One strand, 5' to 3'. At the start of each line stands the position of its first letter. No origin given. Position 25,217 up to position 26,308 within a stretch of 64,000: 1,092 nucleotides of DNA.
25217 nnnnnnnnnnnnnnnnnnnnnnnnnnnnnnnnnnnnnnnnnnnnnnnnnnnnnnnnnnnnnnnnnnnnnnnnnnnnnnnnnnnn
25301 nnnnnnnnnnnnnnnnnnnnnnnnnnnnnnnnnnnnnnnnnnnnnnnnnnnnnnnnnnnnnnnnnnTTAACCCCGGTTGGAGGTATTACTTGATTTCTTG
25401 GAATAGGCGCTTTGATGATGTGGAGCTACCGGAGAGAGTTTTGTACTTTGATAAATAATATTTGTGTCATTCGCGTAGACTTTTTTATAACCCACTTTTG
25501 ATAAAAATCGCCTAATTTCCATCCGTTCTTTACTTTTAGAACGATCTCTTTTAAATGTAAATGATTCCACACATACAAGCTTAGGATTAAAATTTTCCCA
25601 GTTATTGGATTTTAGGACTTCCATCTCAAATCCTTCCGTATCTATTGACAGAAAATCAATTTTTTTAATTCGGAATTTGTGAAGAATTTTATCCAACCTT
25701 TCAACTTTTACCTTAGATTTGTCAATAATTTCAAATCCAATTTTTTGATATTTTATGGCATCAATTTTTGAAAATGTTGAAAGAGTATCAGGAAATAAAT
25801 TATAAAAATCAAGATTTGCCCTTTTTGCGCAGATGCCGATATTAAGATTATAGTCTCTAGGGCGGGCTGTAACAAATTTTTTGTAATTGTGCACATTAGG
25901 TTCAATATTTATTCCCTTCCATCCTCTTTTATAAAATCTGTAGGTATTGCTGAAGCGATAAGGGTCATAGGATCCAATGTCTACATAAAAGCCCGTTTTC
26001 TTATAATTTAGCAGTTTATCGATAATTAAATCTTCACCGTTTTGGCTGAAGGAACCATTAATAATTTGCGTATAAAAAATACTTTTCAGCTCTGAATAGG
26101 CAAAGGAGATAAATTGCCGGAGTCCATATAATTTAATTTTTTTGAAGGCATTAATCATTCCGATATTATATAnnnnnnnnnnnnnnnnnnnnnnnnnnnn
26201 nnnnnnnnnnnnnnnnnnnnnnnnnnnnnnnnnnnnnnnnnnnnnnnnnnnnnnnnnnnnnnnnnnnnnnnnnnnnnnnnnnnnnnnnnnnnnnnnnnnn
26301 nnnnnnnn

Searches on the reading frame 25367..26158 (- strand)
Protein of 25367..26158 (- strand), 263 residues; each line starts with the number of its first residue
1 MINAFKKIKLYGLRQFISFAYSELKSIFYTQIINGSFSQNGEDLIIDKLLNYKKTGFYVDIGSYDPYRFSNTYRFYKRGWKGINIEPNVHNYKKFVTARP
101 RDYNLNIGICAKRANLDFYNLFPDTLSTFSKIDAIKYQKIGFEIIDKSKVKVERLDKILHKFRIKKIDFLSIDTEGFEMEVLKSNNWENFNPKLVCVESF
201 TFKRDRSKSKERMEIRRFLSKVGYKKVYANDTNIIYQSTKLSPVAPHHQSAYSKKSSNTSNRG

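Call 79: search_protein_families(library=pfam, proteins=[window:25367-26158:-], max_evalue=0.000001)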
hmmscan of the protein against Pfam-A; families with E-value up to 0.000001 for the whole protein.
window:25367-26158:- (263 aa): 1 family
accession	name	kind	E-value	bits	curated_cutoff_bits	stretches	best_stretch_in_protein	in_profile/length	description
PF05050.19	Methyltransf_21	-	2.3e-23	83.6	22.7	1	60-225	1-172/173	Methyltransferase FkbM domain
